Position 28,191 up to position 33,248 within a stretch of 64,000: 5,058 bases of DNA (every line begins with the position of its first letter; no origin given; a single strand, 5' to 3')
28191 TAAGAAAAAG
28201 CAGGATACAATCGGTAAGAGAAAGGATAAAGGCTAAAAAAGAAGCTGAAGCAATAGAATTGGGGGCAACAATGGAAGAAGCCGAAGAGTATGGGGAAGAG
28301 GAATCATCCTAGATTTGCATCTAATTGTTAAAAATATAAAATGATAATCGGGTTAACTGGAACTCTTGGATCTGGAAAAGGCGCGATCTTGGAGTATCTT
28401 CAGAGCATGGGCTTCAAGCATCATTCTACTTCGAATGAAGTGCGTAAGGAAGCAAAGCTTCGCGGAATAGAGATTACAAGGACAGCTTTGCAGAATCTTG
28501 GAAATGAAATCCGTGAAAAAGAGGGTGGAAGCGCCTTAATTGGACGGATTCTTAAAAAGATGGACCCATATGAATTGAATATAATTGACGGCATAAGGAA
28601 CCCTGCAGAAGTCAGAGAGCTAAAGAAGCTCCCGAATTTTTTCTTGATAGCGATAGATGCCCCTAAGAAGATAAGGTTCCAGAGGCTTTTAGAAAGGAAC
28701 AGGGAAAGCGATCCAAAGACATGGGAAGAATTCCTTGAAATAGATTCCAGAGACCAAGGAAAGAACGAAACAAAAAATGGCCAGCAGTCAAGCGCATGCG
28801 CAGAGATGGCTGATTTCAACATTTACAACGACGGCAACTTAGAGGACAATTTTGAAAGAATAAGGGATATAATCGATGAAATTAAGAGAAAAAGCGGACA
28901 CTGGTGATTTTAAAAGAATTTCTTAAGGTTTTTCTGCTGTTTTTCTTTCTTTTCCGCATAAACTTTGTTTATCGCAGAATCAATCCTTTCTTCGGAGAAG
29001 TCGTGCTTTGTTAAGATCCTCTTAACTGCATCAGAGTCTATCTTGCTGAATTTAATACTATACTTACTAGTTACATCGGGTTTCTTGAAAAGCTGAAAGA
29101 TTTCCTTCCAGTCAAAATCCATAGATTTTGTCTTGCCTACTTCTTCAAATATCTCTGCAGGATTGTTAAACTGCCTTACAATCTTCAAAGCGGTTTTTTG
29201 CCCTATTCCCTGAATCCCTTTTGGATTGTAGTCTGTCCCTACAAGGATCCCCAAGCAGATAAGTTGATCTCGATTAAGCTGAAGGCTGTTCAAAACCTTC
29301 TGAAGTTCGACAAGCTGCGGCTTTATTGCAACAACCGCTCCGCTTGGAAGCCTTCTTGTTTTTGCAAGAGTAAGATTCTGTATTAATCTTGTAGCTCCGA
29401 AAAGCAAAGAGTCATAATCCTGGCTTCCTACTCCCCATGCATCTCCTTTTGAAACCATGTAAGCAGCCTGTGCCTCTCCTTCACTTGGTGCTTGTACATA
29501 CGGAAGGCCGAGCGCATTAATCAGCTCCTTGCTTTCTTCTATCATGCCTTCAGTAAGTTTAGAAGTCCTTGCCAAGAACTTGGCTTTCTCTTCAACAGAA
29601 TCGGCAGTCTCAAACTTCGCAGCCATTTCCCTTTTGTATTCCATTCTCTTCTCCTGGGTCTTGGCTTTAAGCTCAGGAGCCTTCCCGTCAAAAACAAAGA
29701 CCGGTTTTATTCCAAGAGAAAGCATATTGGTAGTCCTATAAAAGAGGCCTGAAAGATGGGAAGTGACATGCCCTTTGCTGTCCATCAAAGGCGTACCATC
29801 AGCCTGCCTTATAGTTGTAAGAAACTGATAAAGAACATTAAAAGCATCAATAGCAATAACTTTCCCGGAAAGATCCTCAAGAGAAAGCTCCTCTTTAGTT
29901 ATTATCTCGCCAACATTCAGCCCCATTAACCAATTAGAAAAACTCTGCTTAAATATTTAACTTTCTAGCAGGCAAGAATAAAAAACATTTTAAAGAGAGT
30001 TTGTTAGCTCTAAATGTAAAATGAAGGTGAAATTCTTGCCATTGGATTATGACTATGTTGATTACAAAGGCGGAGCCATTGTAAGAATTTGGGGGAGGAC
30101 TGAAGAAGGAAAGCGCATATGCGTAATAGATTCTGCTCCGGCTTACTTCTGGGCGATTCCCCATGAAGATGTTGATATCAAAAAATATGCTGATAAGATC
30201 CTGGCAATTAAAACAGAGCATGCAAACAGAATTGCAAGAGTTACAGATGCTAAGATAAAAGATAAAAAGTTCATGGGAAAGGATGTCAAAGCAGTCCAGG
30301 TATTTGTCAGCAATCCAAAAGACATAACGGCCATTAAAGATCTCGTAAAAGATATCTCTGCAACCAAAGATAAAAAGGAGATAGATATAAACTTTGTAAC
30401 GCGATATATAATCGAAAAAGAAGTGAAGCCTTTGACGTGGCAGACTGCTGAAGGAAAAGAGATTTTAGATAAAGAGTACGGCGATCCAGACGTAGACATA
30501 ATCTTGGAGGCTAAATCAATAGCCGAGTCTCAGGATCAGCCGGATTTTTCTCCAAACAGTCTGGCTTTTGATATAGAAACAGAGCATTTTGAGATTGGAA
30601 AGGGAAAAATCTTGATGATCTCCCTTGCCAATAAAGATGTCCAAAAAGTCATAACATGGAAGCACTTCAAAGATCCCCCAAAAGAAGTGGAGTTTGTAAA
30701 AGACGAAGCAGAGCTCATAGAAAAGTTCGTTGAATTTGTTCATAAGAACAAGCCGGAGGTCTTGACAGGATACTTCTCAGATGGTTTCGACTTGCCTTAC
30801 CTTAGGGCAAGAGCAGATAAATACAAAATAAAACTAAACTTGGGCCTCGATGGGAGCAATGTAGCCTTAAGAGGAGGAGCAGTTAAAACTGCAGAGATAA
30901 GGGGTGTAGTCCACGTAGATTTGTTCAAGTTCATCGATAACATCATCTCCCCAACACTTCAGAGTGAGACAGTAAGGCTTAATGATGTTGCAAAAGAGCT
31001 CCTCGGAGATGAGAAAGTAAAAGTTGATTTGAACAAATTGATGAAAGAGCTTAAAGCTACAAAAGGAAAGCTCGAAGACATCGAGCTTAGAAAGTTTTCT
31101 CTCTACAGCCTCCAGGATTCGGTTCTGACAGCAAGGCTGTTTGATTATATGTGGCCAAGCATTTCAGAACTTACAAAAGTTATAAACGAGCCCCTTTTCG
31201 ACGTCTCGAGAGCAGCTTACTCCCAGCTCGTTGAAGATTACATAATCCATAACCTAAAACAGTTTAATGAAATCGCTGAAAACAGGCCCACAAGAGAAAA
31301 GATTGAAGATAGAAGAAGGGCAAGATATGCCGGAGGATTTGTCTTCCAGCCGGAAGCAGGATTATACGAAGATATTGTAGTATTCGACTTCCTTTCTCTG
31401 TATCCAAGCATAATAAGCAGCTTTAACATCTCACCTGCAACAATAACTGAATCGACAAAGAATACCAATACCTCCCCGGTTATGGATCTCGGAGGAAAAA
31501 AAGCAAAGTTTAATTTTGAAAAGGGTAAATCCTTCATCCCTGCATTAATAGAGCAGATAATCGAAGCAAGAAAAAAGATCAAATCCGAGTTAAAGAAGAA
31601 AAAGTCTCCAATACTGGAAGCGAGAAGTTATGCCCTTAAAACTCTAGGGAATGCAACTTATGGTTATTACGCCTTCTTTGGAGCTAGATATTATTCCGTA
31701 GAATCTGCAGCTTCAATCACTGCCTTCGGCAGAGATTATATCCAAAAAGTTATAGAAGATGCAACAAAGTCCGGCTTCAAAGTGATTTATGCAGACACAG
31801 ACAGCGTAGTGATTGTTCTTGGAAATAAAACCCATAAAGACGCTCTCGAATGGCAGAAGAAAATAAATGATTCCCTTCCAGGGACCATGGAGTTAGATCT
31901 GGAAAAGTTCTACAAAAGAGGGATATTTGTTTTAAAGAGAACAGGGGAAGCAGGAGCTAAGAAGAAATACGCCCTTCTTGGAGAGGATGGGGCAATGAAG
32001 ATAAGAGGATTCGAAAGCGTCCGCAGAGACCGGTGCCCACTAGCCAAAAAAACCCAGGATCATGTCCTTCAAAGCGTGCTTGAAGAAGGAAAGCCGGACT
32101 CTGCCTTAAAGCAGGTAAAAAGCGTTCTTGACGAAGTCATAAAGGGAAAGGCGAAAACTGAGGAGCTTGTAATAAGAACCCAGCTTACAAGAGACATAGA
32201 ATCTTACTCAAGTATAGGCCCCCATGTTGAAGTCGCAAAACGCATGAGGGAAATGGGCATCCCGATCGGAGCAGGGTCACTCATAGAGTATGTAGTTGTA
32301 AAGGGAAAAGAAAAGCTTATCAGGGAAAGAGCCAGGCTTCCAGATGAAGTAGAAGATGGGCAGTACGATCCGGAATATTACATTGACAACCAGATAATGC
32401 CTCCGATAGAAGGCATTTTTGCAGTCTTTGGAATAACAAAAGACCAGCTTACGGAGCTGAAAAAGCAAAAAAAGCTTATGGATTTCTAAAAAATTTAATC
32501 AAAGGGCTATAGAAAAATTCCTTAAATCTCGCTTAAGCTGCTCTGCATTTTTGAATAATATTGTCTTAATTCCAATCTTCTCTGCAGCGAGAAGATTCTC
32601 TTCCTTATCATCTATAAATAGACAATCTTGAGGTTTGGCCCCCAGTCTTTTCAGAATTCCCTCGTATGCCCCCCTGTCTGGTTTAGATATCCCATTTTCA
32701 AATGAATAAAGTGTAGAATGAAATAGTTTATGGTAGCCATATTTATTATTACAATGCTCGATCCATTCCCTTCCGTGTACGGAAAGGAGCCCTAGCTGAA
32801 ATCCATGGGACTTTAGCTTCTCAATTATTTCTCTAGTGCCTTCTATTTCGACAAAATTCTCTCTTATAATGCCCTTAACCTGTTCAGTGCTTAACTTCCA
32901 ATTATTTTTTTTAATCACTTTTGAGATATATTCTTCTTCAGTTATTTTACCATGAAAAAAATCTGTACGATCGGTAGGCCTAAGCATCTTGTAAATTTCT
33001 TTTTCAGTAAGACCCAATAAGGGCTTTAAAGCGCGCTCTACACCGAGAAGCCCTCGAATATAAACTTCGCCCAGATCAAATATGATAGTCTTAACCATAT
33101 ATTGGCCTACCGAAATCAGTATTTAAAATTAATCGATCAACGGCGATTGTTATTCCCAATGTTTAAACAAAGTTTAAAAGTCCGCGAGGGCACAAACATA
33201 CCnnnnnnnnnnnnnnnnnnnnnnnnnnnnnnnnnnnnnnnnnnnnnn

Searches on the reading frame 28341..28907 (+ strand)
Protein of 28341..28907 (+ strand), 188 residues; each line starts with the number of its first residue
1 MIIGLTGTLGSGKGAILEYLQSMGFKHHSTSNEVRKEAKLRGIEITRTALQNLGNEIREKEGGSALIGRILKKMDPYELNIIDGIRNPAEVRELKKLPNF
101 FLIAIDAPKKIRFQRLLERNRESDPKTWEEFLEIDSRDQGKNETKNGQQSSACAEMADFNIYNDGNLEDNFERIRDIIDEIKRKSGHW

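Call 24: search_protein_families(library=pfam, proteins=[window:28341-28907:+], max_evalue=0.00001)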
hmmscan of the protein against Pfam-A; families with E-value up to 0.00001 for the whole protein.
window:28341-28907:+ (188 aa): 2 families
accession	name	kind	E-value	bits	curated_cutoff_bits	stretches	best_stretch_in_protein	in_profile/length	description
PF13207.12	AAA_17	-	2.4e-11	44.5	27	1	6-130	1-134/136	AAA domain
PF13238.12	AAA_18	-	6.3e-11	43.3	29.4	1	3-123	1-115/128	AAA domain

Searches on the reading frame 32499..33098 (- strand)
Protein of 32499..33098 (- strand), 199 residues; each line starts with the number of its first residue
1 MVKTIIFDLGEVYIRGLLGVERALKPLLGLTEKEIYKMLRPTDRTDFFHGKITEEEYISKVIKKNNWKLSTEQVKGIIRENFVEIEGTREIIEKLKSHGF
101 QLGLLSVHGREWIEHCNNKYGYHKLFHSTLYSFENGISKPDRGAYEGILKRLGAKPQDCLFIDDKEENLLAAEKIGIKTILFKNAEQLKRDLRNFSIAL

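Call 24: search_protein_families(library=pfam, proteins=[window:32499-33098:-], max_evalue=0.00001)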
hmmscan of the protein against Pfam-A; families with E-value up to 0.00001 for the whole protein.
window:32499-33098:- (199 aa): 3 families
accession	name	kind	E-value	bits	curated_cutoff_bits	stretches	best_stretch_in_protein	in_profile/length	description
PF13419.12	HAD_2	-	2e-18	67.6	23.8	1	29-181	42-177/178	Haloacid dehalogenase-like hydrolase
PF00702.32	Hydrolase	-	1.6e-14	55.2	26.4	1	2-176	1-191/191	haloacid dehalogenase-like hydrolase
PF13242.12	Hydrolase_like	-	1.1e-06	28.8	22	1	138-193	3-59/75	HAD-hyrolase-like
